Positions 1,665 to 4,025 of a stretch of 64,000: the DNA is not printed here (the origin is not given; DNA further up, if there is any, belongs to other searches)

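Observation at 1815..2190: RNase J carries a ~120-aa arginine-rich, low-complexity N-terminal extension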

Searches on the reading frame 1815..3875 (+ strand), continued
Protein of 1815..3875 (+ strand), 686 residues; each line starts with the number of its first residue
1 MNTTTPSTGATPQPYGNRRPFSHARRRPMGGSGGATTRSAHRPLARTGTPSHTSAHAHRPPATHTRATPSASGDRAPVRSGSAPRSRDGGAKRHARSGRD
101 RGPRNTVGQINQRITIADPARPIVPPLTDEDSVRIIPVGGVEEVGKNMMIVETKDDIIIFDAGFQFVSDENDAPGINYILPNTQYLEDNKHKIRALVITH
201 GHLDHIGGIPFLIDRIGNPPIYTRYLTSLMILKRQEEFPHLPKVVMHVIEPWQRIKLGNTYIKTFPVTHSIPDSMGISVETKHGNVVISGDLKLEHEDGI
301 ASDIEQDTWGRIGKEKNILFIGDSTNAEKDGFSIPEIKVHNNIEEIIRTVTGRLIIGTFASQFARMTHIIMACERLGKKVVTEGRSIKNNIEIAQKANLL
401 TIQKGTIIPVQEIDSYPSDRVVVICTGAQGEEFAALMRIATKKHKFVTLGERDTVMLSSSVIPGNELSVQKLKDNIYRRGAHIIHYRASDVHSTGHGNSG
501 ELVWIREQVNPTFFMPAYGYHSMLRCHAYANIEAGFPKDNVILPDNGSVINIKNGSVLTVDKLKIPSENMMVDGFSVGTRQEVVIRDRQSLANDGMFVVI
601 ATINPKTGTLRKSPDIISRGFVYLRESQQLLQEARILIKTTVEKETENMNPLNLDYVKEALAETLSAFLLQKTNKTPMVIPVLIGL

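Call 16: find_encoding_contigs(protein=P0010, flank=2500, max_places=2)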
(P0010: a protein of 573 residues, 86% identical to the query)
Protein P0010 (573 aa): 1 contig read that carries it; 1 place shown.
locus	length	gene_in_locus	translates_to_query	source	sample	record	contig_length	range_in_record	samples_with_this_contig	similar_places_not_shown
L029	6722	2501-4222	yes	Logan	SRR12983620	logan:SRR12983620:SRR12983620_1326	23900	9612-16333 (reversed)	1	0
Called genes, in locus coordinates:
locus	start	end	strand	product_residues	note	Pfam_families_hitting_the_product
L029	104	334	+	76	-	PF03840:SecG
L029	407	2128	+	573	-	PF00496:SBP_bac_5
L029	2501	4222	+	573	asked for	PF00753:Lactamase_B, PF12706:Lactamase_B_2, PF22505:RNase_J_b_CASP, PF17770:RNase_J_C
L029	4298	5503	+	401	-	PF07690:MFS_1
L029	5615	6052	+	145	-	-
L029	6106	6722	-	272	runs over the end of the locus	PF00730:HhH-GPD, PF00633:HHH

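Call 23: find_encoding_contigs(protein=P0001, flank=2500, max_places=1)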
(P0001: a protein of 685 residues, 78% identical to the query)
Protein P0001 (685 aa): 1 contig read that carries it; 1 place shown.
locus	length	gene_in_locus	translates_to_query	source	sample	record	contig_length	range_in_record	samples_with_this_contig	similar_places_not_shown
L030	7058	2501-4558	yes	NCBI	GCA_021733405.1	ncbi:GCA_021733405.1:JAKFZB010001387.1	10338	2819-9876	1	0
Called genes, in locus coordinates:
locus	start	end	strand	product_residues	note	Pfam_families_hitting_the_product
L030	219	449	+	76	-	PF03840:SecG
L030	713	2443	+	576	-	PF00496:SBP_bac_5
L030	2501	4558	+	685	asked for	PF00753:Lactamase_B, PF12706:Lactamase_B_2, PF22505:RNase_J_b_CASP, PF17770:RNase_J_C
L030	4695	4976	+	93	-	-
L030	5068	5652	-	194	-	-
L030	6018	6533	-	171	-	-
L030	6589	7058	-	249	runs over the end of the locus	PF00300:His_Phos_1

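Call 24: find_encoding_contigs(protein=P0006, flank=2500, max_places=1)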
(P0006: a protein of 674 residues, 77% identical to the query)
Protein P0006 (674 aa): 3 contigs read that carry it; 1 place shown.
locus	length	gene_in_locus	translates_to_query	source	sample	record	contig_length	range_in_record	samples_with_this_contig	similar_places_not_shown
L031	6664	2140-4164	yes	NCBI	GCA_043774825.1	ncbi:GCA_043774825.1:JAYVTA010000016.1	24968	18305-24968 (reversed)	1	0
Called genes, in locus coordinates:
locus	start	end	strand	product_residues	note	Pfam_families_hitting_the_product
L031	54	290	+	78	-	PF03840:SecG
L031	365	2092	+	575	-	PF00496:SBP_bac_5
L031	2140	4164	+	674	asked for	PF00753:Lactamase_B, PF12706:Lactamase_B_2, PF22505:RNase_J_b_CASP, PF17770:RNase_J_C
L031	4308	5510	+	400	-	PF07690:MFS_1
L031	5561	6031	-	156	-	-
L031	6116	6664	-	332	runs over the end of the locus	PF00730:HhH-GPD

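Call 33: search_solved_structures(query=window:1815-3872:+, max_evalue=1e-20, show_alignments=0)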
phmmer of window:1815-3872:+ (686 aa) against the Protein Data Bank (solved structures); distinct sequences matched with E-value up to 1e-20: 18.
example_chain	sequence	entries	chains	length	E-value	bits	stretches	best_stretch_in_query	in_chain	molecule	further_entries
3zq4_A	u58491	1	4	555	1.1e-121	410.6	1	130-684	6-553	RIBONUCLEASE J 1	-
6k6s_A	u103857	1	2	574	1.1e-119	403.9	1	131-684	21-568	Ribonuclease J 1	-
6k6w_A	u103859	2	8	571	7.4e-106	358.2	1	131-683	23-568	Ribonuclease J 2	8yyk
8yyj_A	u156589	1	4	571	8.9e-106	358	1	131-683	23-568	Ribonuclease J 2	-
8yyi_A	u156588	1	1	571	2.3e-105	356.6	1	131-683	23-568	Ribonuclease J 2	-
8yyg_A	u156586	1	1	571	1.4e-104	354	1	131-683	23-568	Ribonuclease J 2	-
8yyh_A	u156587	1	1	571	1.5e-104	353.9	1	131-683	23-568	Ribonuclease J 2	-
8yyf_A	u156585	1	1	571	1.5e-104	353.9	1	131-683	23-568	Ribonuclease J 2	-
3bk1_A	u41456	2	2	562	1.1e-90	308.1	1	130-684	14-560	Metal dependent hydrolase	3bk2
5a0t_A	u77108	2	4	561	7e-90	305.4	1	125-684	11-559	RIBONUCLEASE J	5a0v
3t3n_A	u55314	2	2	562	2.8e-89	303.4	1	130-684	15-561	Metal dependent hydrolase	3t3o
4xwt_A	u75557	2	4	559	2.5e-83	283.8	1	131-684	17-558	DR2417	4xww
7wnt_A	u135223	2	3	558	6.4e-82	279.1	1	125-684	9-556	Ribonuclease J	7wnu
7pcr_A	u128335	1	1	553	1.6e-76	261.3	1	131-644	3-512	Ribonuclease J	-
8cgl_A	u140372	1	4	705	3.9e-76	260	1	127-643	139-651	Ribonuclease J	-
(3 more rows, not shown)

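Call 34: predict_structure(alignment_id=A1)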
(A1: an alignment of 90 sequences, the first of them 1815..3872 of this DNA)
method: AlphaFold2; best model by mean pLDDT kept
length: 686 residues; sequences in the alignment: 90
mean_pLDDT: 72.8   pTM: 0.64
mean pLDDT of the five models: 72.8, 71.8, 71.5, 67.9, 67.8
residues with pLDDT >= 90: 211; 70-90: 236; 50-70: 81; < 50: 158
segments of 3 or more residues with pLDDT < 50: 1-107, 141-145, 168-175, 460-464, 488-496, 520-522, 573-591
pLDDT, mean of each block of 10 residues (from residue 1): 32 34 33 31 32 30 33 33 33 33 44 68 91 88 64 97 62 52 89 94 80 91 89 82 93 96 89 88 94 78 92 97 63 70 88 82 80 94 79 83 92 92 74 78 89 78 56 86 66 52 91 81 72 94 90 97 79 41 35 70 86 73 66 90 90 87 87 77 77
secondary structure, 60 per line:
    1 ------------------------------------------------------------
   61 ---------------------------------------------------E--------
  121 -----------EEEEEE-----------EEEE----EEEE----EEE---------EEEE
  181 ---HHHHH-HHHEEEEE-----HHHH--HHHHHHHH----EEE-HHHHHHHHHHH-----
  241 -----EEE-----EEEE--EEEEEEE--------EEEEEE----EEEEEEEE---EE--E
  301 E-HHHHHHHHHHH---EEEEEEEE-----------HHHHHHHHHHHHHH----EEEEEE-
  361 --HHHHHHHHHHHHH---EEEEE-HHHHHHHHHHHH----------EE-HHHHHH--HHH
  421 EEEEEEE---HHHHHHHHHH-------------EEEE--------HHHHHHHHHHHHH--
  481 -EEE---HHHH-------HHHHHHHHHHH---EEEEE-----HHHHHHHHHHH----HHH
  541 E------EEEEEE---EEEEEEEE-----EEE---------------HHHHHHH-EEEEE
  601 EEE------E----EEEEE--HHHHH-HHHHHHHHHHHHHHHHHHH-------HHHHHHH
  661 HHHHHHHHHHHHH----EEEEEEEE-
elements in order (helices of 4 or more, strands of 3 or more residues): E132-137 E149-152 E157-160 E165-167 E177-180 H184-188 E193-197 H203-206 H209-216 E221-223 H225-235 E246-248 E254-257 E260-266 E275-280 E285-292 H303-313 E317-324 H336-349 E354-359 H363-375 E379-383 H385-396 H410-415 E421-427 H431-440 E454-457 H466-478 E482-484 H488-491 H499-509 E513-517 H523-533 E548-553 E557-564 E570-572 H588-594 E596-603 E615-619 H622-626 H628-646 H654-673 E678-685

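Call 55: search_protein_representatives(protein=window:1815-3872:+)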
Query: 686 residues. Proteins with E-value up to 0.001 (for the whole library): 11489; up to 1e-10: 6373; up to 1e-30: 2057. The best 150 are listed.
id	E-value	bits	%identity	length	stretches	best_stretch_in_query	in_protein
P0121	2.2e-257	872.2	63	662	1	30-686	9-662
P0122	4.6e-190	649.7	52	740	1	104-684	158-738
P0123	1.5e-185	634.8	52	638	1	129-684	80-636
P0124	5.0e-176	603.4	52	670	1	124-686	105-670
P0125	3.5e-147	508.1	42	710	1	8-685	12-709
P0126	3.4e-140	485.0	52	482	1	81-521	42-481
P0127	5.3e-130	451.3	38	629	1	66-684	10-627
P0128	2.8e-129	448.9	43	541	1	151-685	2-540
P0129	3.1e-129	448.7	40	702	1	39-684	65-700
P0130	9.5e-129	447.1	40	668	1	124-684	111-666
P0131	2.7e-126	439.0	35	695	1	36-684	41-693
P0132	8.7e-126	437.3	38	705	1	126-684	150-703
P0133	7.9e-124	430.9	62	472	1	367-686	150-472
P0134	7.9e-123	427.6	40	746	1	130-684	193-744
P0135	8.3e-122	424.2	39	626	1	129-684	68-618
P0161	3.8e-104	365.8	33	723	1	8-683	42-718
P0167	1.2e-102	360.8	35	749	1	129-683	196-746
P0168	6.3e-102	358.5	33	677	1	52-684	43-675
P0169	1.9e-101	356.9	35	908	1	128-683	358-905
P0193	2.2e-96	340.2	36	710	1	129-681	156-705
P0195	4.6e-96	339.1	33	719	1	89-684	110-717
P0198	1.6e-95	337.3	31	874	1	7-683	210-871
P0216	2.1e-93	330.4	33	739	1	55-682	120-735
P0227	1.5e-91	324.2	32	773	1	129-684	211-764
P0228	1.6e-91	324.2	31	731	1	124-684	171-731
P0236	3.2e-90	319.8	32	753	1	107-680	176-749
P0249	3.0e-89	316.6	31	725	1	131-681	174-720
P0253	1.2e-88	314.6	32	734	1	126-680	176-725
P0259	5.0e-88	312.6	32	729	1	130-684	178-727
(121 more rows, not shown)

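Call 57: list_cluster_members(proteins=[P0121, P0122, P0129, P0134, P0167, P0198, P0216, P0227, P0193, P0259])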
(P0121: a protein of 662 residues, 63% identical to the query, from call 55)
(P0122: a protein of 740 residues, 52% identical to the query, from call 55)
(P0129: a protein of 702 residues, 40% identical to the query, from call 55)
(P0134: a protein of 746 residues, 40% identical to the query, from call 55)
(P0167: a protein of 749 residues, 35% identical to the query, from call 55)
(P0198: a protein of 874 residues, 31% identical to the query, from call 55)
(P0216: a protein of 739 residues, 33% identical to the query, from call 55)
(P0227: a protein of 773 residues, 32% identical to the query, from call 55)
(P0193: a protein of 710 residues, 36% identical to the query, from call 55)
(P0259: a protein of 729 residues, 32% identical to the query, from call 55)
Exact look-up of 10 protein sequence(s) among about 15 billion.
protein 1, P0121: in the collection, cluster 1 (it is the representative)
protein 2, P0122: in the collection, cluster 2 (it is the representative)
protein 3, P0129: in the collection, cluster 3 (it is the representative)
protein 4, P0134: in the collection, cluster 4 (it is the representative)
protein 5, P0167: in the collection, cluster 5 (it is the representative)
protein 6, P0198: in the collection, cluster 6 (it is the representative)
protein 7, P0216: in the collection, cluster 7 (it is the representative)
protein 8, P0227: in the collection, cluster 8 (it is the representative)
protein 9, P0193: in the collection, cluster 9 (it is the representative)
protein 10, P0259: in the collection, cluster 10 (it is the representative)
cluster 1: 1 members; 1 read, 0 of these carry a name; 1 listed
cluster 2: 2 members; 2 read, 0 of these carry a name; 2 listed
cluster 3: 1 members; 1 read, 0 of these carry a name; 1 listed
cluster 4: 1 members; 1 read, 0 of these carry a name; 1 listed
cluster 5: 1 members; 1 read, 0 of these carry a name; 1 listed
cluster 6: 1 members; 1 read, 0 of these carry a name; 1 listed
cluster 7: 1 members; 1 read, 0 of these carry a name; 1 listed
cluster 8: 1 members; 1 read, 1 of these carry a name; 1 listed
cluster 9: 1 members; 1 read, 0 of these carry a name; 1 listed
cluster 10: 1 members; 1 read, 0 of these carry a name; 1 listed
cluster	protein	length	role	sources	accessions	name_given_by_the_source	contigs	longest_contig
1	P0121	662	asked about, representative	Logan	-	-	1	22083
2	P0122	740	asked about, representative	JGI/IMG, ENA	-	-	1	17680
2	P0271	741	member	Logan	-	-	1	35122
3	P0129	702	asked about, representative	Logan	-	-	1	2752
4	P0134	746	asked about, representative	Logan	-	-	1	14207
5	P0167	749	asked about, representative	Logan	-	-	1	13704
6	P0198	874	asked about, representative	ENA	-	-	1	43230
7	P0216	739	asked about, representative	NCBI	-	-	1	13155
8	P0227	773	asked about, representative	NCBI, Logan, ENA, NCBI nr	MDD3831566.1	MAG: RNase J family beta-CASP ribonuclease [Clostridia bacterium] | RNase J family beta-CASP ribonuclease [Clostridia bacterium]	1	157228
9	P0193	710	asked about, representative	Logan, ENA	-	-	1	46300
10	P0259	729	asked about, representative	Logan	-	-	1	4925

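Call 64: list_cluster_members(proteins=[P0125, P0132, P0161, P0168, P0169, P0195, P0228, P0236, P0249, P0253])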
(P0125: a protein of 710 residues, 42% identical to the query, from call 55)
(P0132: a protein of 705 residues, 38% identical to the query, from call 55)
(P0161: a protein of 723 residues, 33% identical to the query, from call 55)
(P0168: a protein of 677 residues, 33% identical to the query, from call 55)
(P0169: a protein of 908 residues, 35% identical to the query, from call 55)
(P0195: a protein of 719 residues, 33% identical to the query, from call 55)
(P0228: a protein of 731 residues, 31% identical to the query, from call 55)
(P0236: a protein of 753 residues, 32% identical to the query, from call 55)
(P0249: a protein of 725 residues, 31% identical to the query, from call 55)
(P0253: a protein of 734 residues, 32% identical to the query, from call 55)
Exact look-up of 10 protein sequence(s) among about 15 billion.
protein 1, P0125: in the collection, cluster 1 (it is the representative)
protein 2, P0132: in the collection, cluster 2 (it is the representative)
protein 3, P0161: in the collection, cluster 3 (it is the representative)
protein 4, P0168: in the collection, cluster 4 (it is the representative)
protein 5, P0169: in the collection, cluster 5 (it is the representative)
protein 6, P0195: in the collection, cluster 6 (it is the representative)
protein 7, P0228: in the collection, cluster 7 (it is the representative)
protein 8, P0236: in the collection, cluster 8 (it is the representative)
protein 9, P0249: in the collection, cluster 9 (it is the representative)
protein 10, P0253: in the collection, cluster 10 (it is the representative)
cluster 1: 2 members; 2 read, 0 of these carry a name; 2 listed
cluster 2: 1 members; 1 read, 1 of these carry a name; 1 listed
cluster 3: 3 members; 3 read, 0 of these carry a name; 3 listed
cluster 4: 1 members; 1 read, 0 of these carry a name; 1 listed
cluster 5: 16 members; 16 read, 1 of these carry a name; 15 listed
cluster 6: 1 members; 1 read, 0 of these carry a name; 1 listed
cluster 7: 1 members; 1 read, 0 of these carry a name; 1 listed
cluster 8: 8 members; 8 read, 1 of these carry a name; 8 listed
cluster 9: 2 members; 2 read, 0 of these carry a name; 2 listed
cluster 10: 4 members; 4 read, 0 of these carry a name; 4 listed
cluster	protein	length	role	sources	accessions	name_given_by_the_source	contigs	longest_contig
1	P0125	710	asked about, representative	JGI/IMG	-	-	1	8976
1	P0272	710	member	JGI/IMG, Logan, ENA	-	-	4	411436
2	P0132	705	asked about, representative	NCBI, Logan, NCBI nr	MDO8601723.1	MAG: ribonuclease J [bacterium] | ribonuclease J [bacterium]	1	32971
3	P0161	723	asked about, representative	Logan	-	-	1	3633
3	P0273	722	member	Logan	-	-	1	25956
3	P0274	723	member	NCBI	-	-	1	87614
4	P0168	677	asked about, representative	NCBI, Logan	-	-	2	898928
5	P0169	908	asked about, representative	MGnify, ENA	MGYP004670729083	CR=1 FL=1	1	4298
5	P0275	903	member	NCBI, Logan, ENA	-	-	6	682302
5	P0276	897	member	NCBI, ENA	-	-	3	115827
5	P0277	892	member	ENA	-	-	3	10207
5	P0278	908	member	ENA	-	-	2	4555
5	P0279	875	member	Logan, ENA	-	-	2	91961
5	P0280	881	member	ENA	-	-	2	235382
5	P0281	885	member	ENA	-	-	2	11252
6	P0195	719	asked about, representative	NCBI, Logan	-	-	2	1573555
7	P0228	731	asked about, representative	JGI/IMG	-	-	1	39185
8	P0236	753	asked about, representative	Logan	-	-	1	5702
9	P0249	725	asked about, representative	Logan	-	-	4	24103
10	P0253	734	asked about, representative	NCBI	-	-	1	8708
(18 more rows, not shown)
